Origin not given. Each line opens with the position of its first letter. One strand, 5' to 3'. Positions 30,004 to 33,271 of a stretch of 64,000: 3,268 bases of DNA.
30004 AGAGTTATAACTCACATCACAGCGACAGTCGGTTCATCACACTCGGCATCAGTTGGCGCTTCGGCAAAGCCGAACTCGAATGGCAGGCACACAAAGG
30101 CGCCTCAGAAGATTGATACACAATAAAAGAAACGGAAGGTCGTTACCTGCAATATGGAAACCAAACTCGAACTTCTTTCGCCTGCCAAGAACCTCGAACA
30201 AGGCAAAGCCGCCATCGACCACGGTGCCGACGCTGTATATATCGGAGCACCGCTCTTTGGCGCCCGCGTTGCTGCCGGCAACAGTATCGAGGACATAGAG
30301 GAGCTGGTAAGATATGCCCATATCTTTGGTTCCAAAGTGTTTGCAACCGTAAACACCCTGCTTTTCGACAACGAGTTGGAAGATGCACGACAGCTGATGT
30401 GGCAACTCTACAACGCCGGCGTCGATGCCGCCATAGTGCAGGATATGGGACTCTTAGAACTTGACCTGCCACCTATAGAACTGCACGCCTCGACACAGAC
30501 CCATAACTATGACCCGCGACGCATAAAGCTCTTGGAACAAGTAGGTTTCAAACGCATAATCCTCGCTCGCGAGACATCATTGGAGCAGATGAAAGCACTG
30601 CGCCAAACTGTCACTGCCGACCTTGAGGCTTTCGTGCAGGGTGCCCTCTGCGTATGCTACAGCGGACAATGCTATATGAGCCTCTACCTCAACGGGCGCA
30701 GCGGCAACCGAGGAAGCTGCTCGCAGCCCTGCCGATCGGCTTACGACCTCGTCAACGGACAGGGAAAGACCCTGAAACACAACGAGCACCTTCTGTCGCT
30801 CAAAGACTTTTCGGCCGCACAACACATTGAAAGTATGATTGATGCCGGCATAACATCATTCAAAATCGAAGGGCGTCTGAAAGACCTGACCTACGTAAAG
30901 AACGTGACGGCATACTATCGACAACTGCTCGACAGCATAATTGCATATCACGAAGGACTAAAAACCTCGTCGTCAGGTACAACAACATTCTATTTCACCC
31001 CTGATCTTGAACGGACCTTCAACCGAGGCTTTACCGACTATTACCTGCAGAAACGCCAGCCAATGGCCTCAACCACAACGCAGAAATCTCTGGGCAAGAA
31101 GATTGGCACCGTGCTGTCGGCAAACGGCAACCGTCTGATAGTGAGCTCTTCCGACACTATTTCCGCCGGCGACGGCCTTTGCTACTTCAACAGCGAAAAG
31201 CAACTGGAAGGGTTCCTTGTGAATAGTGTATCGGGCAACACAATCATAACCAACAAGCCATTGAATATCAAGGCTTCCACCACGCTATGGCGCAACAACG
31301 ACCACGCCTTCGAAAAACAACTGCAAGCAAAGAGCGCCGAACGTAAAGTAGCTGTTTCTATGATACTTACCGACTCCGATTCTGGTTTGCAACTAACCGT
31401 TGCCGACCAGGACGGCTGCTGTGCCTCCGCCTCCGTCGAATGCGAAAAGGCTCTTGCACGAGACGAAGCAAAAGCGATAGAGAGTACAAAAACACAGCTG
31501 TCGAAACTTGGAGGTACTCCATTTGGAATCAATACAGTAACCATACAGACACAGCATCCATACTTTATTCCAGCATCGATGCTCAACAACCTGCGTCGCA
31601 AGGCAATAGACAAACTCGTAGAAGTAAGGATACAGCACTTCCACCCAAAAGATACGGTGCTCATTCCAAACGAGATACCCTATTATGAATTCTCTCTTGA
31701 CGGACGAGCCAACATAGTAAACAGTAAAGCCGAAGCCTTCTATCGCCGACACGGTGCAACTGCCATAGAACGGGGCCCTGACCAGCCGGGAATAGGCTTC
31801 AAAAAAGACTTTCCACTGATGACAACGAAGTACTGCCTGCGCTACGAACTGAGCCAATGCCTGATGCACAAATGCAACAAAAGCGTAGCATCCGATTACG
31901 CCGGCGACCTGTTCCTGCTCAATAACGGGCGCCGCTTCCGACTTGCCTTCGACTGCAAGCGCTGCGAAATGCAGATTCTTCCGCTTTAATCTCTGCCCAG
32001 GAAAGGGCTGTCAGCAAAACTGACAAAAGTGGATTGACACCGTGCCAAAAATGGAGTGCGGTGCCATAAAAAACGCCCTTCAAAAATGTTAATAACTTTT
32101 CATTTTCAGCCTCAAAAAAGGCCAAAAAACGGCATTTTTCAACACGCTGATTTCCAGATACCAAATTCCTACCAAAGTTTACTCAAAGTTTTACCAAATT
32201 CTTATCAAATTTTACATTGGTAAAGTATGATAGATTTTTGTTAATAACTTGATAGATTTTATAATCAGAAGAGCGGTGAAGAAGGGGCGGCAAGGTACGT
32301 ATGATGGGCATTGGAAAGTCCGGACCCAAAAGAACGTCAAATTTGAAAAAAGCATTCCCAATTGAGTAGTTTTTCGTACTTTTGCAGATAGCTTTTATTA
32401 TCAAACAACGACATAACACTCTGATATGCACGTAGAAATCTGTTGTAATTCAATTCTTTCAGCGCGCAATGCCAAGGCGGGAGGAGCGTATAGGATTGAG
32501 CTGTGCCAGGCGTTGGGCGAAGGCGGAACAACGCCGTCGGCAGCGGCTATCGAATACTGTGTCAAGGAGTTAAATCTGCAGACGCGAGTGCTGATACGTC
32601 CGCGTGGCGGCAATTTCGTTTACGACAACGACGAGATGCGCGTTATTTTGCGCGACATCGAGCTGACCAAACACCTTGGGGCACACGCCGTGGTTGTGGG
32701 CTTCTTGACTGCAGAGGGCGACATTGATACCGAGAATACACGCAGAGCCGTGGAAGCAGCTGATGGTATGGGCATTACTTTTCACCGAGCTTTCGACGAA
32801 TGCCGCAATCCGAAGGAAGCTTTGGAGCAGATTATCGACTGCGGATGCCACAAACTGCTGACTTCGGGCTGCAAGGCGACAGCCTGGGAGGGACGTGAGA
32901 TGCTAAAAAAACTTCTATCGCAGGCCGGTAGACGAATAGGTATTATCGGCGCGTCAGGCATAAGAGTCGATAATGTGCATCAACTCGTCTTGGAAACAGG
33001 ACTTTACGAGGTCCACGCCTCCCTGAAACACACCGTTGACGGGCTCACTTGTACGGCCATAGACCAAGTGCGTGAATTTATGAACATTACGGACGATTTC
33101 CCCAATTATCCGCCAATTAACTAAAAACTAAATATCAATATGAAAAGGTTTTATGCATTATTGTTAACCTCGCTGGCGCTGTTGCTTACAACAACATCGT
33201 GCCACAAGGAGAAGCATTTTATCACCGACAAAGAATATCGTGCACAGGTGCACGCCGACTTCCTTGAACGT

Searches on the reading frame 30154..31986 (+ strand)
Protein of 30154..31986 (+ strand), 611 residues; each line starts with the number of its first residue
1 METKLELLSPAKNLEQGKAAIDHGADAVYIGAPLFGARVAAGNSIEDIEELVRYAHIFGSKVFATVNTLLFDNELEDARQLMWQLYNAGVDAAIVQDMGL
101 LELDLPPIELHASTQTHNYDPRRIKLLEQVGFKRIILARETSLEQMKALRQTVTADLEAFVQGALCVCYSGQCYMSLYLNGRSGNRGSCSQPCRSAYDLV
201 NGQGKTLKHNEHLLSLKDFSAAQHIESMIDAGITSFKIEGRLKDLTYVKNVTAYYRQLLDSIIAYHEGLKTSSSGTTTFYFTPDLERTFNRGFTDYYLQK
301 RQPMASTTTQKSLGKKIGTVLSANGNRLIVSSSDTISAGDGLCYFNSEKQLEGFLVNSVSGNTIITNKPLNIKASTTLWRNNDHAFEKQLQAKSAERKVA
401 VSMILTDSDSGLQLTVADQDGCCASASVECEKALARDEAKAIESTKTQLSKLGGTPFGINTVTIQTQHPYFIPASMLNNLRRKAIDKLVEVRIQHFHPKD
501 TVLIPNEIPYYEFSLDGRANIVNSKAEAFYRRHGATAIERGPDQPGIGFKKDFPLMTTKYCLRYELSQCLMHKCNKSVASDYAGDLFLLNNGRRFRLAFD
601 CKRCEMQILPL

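Call 56: search_protein_families(library=ncbifam, proteins=[window:30154-31986:+], max_evalue=0.00001)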
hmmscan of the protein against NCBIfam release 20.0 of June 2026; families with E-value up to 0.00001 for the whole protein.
window:30154-31986:+ (611 aa): 4 families
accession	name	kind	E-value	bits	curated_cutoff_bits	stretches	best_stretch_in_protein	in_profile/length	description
NF011996.0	PRK15452.1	equivalog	9.9e-54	182.8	534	2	3-205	3-210/449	prephenate-dependent tRNA uridine(34) hydroxylase TrhP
NF047963.1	quinone_UbiU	equivalog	4e-40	138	440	2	5-198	1-202/331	ubiquinone anaerobic biosynthesis protein UbiU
NF047965.1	quinone_UbiV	equivalog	2.9e-08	33.6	275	1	25-264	28-263/292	ubiquinone anaerobic biosynthesis protein UbiV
NF011991.0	PRK15447.1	equivalog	1.7e-06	27.7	283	1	22-198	26-201/302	U32 family peptidase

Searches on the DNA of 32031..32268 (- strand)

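Call 44: search_dna_similar(query=window:32031-32268:-, collection=plasmids, mode=distant, max_evalue=0.01, max_rows=10)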
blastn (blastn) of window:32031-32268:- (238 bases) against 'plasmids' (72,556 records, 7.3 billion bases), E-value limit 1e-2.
No match.

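Call 45: search_dna_similar(query=window:32031-32268:-, collection=phages, mode=distant, max_evalue=0.01, max_rows=10)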
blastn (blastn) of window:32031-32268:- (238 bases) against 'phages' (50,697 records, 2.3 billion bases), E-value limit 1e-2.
No match.
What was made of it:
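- On Plasmid-type iteron or centromere array (parC or rep iterons): No plasmid or phage match (calls 44, 45).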

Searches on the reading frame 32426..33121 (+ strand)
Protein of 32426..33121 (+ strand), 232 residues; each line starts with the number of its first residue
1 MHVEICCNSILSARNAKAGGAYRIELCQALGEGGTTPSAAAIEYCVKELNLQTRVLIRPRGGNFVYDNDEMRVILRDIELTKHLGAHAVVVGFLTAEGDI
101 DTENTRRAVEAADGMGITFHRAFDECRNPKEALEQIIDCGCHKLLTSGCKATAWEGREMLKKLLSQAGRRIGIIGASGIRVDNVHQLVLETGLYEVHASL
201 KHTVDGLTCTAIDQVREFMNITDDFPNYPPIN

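Call 27: find_homologous_proteins(query=window:32426-33121:+, max_evalue=1e-30)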
Query window:32426-33121:+ (232 aa): 1596 proteins with E <= 1e-30 among 2087 candidates; the best 120 are listed.
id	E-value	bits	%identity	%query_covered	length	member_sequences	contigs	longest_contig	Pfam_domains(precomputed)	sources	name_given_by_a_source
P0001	1.2e-152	524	100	100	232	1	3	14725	PF03932.21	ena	-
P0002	7.9e-152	521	99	100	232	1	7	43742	PF03932.21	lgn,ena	-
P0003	1.6e-151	520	99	100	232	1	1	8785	PF03932.21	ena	-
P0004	2.9e-151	519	99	100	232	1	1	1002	PF03932.21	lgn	-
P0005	4.1e-151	519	99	100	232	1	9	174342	PF03932.21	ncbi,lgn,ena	-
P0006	6.6e-151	518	99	100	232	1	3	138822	PF03932.21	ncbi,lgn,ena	-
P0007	6.9e-151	518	99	100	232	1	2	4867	PF03932.21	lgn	-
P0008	1.1e-150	517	98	100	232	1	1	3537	PF03932.21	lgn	-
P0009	2.6e-150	516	98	100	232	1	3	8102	PF03932.21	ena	-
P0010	5.0e-150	515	98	100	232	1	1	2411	PF03932.21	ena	-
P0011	5.9e-150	515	98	100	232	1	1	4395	PF03932.21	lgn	-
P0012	8.2e-150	514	98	100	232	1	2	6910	PF03932.21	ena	-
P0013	1.0e-149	514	98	100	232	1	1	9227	PF03932.21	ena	-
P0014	1.4e-149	514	98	100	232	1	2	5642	PF03932.21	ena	-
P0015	1.4e-149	514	98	100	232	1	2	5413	PF03932.21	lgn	-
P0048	2.0e-135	467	89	100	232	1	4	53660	PF03932.21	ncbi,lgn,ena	-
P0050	3.7e-127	440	84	100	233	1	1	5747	PF03932.21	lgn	-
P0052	2.2e-126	438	85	100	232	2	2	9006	PF03932.21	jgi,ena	-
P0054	2.6e-125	434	83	100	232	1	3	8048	PF03932.21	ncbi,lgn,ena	-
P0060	7.7e-120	416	81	98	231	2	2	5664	PF03932.21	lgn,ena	-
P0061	4.4e-118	411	81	99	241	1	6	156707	PF03932.21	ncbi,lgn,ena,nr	ncbi:MAG: copper homeostasis protein CutC [Bacteroidales bacterium]|nr:copper homeostasis protein Cu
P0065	2.1e-112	392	77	99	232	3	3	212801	PF03932.21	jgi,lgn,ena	-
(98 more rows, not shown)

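Call 28: find_encoding_contigs(protein=P0048, flank=3000, max_places=2)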
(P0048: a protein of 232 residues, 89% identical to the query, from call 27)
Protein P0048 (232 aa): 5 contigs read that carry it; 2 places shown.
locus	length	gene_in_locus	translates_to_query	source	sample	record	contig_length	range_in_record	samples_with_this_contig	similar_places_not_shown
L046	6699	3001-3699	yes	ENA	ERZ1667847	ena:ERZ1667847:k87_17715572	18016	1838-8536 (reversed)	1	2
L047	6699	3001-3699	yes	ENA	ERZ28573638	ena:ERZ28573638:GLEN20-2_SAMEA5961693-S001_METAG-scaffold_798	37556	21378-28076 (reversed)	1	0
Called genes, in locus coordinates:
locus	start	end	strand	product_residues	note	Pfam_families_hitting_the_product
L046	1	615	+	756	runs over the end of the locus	PF07715:Plug (faint), PF00593:TonB_dep_Rec_b-barrel (weak), PF14905:OMP_b-brl_3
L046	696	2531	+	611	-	PF01136:Peptidase_U32, PF12392:DUF3656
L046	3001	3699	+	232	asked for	PF03932:CutC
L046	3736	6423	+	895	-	PF01841:Transglut_core, PF02369:Big_1 (weak)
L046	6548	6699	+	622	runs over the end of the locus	PF13522:GATase_6, PF13537:GATase_7, PF01380:SIS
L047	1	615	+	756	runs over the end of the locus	PF07715:Plug (faint), PF00593:TonB_dep_Rec_b-barrel (weak), PF14905:OMP_b-brl_3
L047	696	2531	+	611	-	PF01136:Peptidase_U32, PF12392:DUF3656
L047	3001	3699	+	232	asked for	PF03932:CutC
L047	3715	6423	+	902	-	PF01841:Transglut_core, PF02369:Big_1 (weak)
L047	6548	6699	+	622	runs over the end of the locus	PF13522:GATase_6, PF13537:GATase_7, PF01380:SIS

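Call 29: find_encoding_contigs(protein=P0061, flank=3000, max_places=2)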
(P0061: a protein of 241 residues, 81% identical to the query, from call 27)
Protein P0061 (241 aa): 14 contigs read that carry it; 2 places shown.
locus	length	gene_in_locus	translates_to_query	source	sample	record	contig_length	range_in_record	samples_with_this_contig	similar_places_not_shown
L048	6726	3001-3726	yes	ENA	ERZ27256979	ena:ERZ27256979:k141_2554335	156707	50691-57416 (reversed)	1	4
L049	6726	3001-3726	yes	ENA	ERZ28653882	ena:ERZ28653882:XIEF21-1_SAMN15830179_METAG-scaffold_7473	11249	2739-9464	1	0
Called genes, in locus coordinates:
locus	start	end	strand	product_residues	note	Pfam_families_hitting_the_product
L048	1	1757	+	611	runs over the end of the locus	PF01136:Peptidase_U32, PF12392:DUF3656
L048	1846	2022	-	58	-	-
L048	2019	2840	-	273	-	PF01503:PRA-PH (faint), PF03819:MazG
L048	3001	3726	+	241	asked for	PF03932:CutC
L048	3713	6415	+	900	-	PF01841:Transglut_core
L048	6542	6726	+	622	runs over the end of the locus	PF13522:GATase_6, PF13537:GATase_7, PF01380:SIS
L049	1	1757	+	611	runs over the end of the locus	PF01136:Peptidase_U32, PF12392:DUF3656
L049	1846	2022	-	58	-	-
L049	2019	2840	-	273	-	PF01503:PRA-PH (faint), PF03819:MazG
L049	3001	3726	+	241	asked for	PF03932:CutC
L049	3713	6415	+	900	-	PF01841:Transglut_core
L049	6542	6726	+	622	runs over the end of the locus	PF13522:GATase_6, PF13537:GATase_7, PF01380:SIS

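Call 30: find_encoding_contigs(protein=P0065, flank=3000, max_places=2)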
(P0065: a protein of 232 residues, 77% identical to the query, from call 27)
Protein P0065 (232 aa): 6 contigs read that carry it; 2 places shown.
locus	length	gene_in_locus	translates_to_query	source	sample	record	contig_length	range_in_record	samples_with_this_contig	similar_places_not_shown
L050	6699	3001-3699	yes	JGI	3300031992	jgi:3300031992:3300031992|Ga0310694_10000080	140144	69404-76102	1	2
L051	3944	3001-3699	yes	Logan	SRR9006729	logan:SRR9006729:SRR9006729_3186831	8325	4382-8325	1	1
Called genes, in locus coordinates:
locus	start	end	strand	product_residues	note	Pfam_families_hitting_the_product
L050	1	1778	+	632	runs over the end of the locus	PF01136:Peptidase_U32, PF12392:DUF3656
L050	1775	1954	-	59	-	-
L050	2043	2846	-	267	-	PF01503:PRA-PH (faint), PF03819:MazG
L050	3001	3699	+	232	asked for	PF03932:CutC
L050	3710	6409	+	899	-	PF01841:Transglut_core, PF02369:Big_1 (weak)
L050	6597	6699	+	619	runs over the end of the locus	PF13522:GATase_6, PF13537:GATase_7, PF01380:SIS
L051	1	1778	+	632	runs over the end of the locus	PF01136:Peptidase_U32, PF12392:DUF3656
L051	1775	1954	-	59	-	-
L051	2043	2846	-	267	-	PF01503:PRA-PH (faint), PF03819:MazG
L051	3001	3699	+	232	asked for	PF03932:CutC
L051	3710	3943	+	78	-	?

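Call 31: find_encoding_contigs(protein=P0054, flank=3000, max_places=2)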
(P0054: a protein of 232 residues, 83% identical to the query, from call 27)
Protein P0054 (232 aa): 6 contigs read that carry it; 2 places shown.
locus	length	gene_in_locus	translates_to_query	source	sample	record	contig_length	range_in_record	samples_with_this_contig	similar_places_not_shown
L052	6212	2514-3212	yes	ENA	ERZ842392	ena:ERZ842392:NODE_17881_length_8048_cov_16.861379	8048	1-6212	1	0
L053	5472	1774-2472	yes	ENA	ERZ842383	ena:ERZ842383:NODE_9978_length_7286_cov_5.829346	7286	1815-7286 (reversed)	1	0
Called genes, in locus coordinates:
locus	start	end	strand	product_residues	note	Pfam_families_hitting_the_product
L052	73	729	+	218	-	-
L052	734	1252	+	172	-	-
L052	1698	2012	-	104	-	PF01609:DDE_Tnp_1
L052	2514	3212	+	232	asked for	PF03932:CutC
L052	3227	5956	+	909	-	PF01841:Transglut_core, PF02369:Big_1 (weak)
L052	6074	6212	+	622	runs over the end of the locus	PF13522:GATase_6, PF13537:GATase_7, PF01380:SIS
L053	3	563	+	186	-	?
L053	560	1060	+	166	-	-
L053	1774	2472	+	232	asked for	PF03932:CutC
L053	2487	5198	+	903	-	PF01841:Transglut_core, PF02369:Big_1 (weak)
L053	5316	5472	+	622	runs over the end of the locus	PF13522:GATase_6, PF13537:GATase_7, PF01380:SIS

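Call 48: find_encoding_contigs(protein=P0052, flank=2500, max_places=2)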
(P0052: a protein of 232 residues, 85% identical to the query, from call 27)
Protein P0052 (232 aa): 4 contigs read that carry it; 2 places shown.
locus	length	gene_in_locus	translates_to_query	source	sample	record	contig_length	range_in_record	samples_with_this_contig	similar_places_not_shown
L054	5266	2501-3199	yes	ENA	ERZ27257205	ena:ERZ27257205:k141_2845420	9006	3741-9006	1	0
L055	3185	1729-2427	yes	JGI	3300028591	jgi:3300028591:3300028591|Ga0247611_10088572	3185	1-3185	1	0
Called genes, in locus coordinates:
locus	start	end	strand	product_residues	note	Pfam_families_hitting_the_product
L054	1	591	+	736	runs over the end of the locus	PF07715:Plug (faint), PF00593:TonB_dep_Rec_b-barrel (weak), PF14905:OMP_b-brl_3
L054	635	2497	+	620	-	PF01136:Peptidase_U32, PF12392:DUF3656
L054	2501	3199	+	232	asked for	PF03932:CutC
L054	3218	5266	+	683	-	?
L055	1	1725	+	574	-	?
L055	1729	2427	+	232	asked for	PF03932:CutC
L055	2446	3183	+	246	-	?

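Call 49: find_encoding_contigs(protein=P0050, flank=2500, max_places=2)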
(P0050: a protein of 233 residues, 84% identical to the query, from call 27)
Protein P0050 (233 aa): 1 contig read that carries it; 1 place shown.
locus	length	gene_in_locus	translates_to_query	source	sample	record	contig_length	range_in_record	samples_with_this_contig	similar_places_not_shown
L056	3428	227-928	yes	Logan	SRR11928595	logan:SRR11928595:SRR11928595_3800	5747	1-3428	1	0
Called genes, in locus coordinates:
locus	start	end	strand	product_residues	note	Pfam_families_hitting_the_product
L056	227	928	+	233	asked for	PF03932:CutC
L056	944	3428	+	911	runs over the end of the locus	PF01841:Transglut_core, PF02369:Big_1 (weak)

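Call 50: find_encoding_contigs(protein=P0060, flank=2500, max_places=2)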
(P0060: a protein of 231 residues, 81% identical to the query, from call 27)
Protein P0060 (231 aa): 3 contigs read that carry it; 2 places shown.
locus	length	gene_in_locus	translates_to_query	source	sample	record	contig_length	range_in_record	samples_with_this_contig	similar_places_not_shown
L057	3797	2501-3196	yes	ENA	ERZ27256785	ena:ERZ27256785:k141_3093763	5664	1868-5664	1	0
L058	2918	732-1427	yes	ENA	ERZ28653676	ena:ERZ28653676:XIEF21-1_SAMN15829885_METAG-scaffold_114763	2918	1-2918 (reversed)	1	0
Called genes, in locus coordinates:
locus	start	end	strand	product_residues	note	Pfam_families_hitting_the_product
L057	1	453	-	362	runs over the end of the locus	PF13685:Fe-ADH_2 (weak), PF01761:DHQ_synthase, PF24621:DHQS_C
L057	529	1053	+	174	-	PF01136:Peptidase_U32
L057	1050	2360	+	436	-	PF01136:Peptidase_U32, PF12392:DUF3656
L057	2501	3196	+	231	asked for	PF03932:CutC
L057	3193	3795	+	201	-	?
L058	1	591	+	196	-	?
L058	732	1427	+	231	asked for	PF03932:CutC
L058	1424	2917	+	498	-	?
